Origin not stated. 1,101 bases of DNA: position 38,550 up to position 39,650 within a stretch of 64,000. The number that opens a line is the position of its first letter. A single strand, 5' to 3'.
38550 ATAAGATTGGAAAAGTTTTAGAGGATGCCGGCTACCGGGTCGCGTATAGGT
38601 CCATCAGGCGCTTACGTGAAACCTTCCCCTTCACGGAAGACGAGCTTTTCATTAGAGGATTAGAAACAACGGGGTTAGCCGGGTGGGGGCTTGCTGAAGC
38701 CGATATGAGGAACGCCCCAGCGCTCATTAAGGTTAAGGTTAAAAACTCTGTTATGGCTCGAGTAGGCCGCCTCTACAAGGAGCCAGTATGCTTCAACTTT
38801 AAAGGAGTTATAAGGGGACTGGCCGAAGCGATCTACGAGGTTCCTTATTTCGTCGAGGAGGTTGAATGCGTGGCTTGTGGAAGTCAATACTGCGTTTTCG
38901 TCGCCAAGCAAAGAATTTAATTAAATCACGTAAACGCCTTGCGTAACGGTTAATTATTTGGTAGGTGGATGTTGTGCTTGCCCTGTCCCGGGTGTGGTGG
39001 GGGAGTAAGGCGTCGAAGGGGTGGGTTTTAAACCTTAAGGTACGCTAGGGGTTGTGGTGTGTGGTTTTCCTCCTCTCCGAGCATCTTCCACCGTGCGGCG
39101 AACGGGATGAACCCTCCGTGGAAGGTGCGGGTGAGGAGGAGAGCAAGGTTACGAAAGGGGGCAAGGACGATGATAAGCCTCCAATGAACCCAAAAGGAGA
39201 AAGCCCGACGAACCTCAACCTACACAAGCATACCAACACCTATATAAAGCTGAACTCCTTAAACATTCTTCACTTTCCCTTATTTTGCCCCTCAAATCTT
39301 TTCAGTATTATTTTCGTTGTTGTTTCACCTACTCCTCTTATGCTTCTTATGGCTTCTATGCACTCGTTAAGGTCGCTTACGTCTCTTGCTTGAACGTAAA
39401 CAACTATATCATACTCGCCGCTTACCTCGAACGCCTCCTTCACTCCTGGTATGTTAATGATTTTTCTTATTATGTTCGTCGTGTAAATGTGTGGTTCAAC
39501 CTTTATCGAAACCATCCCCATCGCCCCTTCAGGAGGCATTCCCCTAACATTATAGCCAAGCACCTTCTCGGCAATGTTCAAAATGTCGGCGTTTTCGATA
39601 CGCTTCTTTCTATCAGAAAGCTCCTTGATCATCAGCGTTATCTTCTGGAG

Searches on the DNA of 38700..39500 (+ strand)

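Call 6: search_rna_families(source=window, start=38700, end=39500, threshold=evalue, max_evalue=10, show_alignments=4)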
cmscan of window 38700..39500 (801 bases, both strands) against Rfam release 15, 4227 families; matches with E-value up to 10: 4.
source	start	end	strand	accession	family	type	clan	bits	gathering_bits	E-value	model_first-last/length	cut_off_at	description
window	39063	39145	+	RF03872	MIR6426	Gene; miRNA;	-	20.1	96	0.38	1-84/84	no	MIR6426 microRNA precursor family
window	39064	39144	+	RF00884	MIR815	Gene; miRNA;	-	18.5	63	1.2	1-81/81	no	MIR815 microRNA precursor family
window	39063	39145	+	RF04062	MIR949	Gene; miRNA;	-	17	100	3.3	1-106/106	no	MIR949 microRNA precursor family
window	39186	39203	-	RF01338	CRISPR-DR25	Gene; CRISPR;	CL00014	16.6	36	3.7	1-25/25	no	CRISPR RNA direct repeat element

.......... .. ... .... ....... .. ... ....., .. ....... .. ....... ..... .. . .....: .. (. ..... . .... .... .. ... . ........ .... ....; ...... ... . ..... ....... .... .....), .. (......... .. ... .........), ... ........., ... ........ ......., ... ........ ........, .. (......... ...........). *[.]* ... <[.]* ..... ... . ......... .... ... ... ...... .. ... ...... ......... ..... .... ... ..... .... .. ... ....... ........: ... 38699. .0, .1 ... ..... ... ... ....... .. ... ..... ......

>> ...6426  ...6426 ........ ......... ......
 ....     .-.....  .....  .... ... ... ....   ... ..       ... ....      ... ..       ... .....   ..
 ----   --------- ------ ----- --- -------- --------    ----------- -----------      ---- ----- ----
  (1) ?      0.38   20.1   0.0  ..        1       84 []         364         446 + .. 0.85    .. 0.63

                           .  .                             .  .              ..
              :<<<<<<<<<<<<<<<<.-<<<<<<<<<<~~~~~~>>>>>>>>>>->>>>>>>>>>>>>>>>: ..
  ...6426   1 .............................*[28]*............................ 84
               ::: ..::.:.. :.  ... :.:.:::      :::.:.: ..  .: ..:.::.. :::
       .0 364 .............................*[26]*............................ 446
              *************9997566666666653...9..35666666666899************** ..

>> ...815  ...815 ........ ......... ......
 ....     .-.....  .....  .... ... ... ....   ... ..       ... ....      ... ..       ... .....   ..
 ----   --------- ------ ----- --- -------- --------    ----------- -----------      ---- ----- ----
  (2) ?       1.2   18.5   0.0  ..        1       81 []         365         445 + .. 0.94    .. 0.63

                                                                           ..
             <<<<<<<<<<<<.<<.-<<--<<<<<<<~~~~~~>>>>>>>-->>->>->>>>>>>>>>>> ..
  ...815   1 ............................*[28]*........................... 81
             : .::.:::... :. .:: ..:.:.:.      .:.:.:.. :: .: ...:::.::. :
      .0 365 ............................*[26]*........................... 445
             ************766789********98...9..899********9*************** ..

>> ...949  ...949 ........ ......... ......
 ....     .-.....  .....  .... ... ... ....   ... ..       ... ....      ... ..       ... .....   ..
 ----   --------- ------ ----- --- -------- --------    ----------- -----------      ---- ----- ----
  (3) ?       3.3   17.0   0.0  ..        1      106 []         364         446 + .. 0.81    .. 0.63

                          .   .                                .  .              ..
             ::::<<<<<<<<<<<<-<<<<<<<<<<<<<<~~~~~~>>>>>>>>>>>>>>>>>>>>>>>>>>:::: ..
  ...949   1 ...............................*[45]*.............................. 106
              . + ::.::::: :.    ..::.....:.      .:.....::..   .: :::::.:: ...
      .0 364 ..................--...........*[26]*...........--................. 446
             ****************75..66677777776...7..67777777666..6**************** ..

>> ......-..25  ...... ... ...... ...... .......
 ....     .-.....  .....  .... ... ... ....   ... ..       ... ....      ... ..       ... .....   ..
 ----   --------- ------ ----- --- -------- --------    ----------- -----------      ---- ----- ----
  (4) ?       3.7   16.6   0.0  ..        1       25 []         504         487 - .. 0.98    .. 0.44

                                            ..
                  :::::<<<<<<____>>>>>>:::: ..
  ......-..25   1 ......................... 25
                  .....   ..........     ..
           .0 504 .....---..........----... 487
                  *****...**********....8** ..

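Call 38: search_dna_similar(query=window:38937-39260:+, collection=phages, mode=distant, max_evalue=1)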
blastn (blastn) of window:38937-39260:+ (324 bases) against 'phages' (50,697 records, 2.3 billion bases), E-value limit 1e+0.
No match.

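Call 39: search_dna_similar(query=window:38937-39260:+, collection=plasmids, mode=distant, max_evalue=1)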
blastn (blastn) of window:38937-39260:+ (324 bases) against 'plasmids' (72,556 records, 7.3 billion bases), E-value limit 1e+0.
Records with a match: 2; places in all: 2; records where one place covers at least 80% of the query: 0.
Best place of each record, by identity: 80-90% 2.
By first word of the organism name: Francisella 2.
By predicted mobility (MOB-suite, as given by PLSDB): non-mobilizable 2.
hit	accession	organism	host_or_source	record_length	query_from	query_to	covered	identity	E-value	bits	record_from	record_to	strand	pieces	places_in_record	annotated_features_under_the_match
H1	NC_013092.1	Francisella philomiragia subsp. philomiragia ATCC 25017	-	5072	7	50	14%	84.4%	3e-1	44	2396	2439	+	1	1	integrase domain-containing protein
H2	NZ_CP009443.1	Francisella philomiragia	water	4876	7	50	14%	84.4%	3e-1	44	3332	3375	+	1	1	integrase domain-containing protein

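Call 51: search_rna_families(source=window, start=38930, end=39265, threshold=evalue, max_evalue=10, show_alignments=0)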
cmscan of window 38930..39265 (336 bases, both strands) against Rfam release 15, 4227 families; matches with E-value up to 10: 7.
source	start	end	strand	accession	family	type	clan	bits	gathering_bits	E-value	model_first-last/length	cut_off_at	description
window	39063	39145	+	RF03872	MIR6426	Gene; miRNA;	-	20.1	96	0.16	1-84/84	no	MIR6426 microRNA precursor family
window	39064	39144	+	RF00884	MIR815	Gene; miRNA;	-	18.5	63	0.51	1-81/81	no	MIR815 microRNA precursor family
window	39063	39145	+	RF04062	MIR949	Gene; miRNA;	-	17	100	1.4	1-106/106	no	MIR949 microRNA precursor family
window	39186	39203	-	RF01338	CRISPR-DR25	Gene; CRISPR;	CL00014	16.6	36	1.6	1-25/25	no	CRISPR RNA direct repeat element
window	39067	39144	+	RF02795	Pab91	Gene; snRNA; snoRNA; HACA-box;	-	14.9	71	4.3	1-57/57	no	Pab91 RNA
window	38991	39087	+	RF02272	Vax2os1_3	Gene; lncRNA;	-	10.1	50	6.4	109-199/199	no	Vax2os1 conserved region 3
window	39134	39191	-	RF01151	snoU82P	Gene; snRNA; snoRNA; CD-box;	-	9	42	7.8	1-55/55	no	Small nucleolar RNA U82P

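Call 53: search_rna_families(source=window, start=39040, end=39175, threshold=evalue, max_evalue=10, show_alignments=8)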
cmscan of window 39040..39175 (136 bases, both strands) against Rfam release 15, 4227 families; matches with E-value up to 10: 16.
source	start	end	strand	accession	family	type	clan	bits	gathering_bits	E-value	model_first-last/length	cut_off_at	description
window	39063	39144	+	RF03685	MIR9677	Gene; miRNA;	-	25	90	0.0058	1-87/87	no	MIR9677 microRNA precursor family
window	39065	39143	+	RF04240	mir-4716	Gene; miRNA;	-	21.6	76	0.017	1-84/84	no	mir-4716 microRNA precursor family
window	39069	39139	+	RF04043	mir-2062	Gene; miRNA;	-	21.5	90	0.016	1-72/72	no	mir-2062 microRNA precursor family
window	39062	39146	+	RF03849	MIR1219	Gene; miRNA;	-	21.1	79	0.025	1-82/82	no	MIR1219 microRNA precursor family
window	39063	39145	+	RF03872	MIR6426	Gene; miRNA;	-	20.1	96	0.064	1-84/84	no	MIR6426 microRNA precursor family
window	39061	39147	+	RF00995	mir-616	Gene; miRNA;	-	20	100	0.037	1-91/91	no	mir-616 microRNA precursor family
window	39064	39144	+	RF00884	MIR815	Gene; miRNA;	-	18.5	63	0.21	1-81/81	no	MIR815 microRNA precursor family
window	39068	39140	+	RF03837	mir-3138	Gene; miRNA;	-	18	90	0.85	1-82/82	no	mir-3138 microRNA precursor family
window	39063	39145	+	RF04062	MIR949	Gene; miRNA;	-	17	100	0.56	1-106/106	no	MIR949 microRNA precursor family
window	39068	39140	+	RF03488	mir-2366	Gene; miRNA;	-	16.3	68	1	1-83/83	no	mir-2366 microRNA precursor family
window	39065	39143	-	RF03849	MIR1219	Gene; miRNA;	-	16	79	0.61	1-82/82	no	MIR1219 microRNA precursor family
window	39064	39146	+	RF03631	MIR3440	Gene; miRNA;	-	15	105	0.75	1-127/127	no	MIR3440 microRNA precursor family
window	39067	39144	+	RF02795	Pab91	Gene; snRNA; snoRNA; HACA-box;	-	14.9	71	1.7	1-57/57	no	Pab91 RNA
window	39063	39145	-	RF04062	MIR949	Gene; miRNA;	-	14.2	100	2.8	1-106/106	no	MIR949 microRNA precursor family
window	39063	39145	-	RF03872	MIR6426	Gene; miRNA;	-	13.1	96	4.5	1-84/84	no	MIR6426 microRNA precursor family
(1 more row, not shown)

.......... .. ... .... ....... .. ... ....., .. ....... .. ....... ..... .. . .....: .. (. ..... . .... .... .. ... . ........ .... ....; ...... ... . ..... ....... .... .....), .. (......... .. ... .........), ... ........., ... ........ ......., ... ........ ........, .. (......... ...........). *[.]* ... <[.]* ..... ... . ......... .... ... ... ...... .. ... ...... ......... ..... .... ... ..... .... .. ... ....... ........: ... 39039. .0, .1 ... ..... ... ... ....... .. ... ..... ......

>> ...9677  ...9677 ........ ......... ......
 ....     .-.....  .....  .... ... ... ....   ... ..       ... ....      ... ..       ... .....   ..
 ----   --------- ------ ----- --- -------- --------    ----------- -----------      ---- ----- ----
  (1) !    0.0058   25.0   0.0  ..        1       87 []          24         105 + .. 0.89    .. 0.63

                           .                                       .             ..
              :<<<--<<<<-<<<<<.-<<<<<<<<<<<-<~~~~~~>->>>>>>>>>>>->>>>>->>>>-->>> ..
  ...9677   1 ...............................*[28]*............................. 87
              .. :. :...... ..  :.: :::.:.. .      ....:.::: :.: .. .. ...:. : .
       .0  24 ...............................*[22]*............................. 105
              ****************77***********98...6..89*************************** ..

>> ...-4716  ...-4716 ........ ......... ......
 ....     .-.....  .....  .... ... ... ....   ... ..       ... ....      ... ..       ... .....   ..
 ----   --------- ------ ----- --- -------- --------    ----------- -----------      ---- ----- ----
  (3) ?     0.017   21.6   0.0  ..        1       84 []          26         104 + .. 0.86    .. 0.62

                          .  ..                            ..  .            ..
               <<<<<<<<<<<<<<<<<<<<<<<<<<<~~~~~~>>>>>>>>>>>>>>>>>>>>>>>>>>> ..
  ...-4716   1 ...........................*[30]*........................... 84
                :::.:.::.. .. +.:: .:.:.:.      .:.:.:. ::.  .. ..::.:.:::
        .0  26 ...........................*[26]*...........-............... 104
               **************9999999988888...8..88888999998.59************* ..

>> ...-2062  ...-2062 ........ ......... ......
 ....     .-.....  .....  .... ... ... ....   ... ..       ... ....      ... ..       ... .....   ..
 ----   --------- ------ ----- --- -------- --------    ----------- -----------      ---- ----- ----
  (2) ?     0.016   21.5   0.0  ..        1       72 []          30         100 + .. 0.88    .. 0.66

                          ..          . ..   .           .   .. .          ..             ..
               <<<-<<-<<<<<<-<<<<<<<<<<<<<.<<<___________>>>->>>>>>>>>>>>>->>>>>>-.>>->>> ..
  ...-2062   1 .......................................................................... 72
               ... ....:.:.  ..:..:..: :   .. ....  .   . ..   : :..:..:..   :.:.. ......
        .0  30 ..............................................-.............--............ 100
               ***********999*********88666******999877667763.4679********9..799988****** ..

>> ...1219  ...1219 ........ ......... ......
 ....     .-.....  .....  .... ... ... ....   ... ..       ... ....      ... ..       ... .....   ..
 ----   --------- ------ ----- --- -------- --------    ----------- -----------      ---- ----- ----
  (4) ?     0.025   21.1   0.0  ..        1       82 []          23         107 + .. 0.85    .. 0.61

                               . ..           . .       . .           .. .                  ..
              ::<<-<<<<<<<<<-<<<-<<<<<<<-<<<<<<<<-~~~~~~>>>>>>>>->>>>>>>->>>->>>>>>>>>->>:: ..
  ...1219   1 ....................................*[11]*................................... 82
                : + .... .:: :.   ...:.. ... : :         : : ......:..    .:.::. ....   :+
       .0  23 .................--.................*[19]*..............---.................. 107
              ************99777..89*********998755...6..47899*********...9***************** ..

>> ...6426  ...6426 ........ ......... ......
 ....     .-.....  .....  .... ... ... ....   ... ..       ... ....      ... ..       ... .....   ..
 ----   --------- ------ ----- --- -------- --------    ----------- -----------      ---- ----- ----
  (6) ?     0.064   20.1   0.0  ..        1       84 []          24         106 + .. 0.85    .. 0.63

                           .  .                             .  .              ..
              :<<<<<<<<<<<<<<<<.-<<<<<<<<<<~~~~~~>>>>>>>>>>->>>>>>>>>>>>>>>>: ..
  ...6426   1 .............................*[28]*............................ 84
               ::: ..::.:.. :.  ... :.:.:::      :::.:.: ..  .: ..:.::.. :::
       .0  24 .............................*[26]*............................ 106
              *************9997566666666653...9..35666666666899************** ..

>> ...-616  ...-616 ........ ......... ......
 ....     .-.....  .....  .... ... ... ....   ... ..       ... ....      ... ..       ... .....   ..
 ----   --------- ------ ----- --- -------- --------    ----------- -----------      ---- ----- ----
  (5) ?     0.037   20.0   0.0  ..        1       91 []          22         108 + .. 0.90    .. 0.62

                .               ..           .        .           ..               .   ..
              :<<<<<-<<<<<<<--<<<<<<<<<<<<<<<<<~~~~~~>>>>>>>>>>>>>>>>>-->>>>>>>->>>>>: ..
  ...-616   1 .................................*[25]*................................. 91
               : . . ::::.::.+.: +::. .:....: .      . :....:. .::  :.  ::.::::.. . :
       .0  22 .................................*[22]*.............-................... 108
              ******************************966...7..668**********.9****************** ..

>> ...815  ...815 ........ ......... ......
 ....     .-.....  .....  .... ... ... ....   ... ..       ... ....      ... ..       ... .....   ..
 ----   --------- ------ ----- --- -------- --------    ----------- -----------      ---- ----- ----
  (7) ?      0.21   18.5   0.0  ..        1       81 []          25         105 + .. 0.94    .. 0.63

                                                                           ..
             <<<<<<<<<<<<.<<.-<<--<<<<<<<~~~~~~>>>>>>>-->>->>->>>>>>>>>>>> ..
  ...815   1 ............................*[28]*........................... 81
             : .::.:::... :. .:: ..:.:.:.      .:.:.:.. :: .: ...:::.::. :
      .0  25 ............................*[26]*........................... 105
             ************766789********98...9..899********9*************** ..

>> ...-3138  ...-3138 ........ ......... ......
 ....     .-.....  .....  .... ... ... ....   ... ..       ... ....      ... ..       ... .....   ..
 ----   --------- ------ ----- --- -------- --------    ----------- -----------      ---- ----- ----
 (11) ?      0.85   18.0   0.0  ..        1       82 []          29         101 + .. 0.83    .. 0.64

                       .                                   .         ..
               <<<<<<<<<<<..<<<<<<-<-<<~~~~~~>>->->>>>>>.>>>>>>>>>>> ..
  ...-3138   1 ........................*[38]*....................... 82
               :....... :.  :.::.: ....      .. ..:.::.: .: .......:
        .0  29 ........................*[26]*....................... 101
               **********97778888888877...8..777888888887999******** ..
